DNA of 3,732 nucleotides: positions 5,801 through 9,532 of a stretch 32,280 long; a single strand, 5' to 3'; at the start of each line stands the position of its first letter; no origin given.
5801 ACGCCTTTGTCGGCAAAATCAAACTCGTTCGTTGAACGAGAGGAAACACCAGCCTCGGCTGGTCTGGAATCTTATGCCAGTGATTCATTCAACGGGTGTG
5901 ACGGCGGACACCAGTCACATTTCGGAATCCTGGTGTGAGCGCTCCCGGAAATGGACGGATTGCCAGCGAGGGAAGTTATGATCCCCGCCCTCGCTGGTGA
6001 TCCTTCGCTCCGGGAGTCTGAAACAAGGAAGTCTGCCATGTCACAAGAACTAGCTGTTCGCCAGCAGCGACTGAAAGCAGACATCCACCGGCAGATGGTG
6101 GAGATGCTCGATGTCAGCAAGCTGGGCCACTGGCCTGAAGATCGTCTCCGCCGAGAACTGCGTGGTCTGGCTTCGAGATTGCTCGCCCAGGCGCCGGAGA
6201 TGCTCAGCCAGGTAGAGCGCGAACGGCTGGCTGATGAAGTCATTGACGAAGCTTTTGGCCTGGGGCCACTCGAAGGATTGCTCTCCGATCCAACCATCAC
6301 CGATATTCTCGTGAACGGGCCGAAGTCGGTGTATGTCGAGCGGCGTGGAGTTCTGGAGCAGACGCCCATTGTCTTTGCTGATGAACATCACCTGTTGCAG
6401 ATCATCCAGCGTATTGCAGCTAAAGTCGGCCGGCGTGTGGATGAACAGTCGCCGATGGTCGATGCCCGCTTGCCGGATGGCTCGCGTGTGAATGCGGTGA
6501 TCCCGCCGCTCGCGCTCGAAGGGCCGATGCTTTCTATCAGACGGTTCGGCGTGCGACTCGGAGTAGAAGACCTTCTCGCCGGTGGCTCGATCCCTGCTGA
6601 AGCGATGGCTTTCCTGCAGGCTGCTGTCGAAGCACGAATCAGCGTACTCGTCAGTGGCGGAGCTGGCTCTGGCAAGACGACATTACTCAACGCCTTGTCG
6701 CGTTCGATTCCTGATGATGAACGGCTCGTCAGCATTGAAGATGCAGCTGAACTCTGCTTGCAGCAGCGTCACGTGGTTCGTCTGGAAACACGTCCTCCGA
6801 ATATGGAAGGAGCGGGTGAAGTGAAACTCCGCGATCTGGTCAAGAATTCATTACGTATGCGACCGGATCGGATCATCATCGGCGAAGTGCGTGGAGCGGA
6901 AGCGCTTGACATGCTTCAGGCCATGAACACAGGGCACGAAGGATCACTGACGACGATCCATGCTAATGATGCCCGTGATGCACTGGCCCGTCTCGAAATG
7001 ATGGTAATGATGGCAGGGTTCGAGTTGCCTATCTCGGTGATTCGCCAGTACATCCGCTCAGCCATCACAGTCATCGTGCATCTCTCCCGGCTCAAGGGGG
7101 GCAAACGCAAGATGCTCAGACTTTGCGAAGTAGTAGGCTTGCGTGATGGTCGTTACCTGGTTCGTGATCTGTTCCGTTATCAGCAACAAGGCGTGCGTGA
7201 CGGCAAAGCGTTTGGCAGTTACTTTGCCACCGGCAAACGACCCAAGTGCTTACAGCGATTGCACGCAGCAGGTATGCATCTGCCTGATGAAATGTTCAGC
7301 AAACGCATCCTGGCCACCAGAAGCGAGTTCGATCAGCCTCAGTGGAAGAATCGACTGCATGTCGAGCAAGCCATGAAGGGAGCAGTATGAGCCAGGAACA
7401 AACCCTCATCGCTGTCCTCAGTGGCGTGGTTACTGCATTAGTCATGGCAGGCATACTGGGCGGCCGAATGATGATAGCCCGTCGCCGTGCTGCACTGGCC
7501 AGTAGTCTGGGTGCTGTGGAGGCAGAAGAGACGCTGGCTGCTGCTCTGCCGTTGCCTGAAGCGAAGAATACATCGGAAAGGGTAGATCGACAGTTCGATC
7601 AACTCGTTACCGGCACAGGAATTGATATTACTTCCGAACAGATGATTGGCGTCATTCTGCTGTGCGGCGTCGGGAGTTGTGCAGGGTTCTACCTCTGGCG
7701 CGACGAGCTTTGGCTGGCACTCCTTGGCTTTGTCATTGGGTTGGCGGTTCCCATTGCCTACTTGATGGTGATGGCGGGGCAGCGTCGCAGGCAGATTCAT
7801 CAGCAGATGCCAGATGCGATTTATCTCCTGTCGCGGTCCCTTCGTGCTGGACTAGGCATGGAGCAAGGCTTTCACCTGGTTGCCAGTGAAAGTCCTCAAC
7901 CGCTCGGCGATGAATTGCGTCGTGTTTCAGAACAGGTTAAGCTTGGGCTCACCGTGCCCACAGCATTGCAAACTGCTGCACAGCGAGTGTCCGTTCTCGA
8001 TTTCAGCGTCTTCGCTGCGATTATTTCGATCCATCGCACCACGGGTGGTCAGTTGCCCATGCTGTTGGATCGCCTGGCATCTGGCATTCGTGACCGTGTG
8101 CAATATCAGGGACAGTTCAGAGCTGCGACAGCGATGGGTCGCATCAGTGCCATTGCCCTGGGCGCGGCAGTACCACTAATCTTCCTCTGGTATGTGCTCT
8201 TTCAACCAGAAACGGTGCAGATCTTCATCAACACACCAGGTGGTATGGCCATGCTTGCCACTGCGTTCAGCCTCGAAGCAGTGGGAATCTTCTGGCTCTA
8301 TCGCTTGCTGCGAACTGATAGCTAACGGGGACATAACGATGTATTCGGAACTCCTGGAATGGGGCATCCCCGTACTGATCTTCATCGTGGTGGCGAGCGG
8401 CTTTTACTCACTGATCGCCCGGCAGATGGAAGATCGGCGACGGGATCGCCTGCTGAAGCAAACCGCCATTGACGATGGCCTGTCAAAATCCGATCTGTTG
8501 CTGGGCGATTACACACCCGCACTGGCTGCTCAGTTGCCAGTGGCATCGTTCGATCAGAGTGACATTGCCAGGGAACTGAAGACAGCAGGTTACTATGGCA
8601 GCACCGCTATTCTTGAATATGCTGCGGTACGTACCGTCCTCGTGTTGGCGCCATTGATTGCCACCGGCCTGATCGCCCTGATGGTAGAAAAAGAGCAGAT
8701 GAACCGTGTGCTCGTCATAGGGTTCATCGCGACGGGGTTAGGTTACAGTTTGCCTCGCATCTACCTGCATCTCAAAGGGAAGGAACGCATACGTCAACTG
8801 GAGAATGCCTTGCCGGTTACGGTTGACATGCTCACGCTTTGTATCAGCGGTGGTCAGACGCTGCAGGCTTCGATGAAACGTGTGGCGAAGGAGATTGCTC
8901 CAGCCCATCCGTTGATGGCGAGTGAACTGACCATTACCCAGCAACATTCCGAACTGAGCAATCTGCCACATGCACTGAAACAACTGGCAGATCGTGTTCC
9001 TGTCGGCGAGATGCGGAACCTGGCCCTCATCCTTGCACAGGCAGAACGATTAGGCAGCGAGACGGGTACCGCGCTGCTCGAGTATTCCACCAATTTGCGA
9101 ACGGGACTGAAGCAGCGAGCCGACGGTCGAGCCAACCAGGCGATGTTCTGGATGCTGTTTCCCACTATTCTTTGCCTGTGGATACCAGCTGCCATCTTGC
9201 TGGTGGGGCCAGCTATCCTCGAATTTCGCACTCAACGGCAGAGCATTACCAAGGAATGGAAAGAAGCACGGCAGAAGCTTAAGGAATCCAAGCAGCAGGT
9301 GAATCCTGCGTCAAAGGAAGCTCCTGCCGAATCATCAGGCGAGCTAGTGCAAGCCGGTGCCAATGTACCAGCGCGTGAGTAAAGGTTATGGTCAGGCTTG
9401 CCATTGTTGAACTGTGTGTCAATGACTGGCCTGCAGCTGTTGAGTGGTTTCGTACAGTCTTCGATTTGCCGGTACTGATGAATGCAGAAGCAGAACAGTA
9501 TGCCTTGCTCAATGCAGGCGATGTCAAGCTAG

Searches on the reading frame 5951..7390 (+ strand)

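Call 10: search_protein_families(library=pfam, proteins=[window:5951-7390:+], max_evalue=0.001)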
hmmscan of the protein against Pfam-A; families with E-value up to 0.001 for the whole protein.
window:5951-7390:+ (479 aa): 2 families
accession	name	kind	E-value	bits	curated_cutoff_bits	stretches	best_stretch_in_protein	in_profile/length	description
PF00437.27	T2SSE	-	1e-64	219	24.9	1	103-380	4-279/370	Type II/IV secretion system protein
PF13191.12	AAA_16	-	1.2e-06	29.6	32.6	1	224-324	18-119/167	AAA ATPase domain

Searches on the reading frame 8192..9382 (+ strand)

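Call 10: search_protein_families(library=pfam, proteins=[window:8192-9382:+], max_evalue=0.001)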
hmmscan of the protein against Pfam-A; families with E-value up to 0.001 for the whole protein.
window:8192-9382:+ (396 aa): 1 family
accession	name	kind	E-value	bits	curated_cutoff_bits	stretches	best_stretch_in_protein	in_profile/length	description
PF00482.28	T2SSF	-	2e-08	34.7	25.2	1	212-338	3-124/125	Type II secretion system (T2SS), protein F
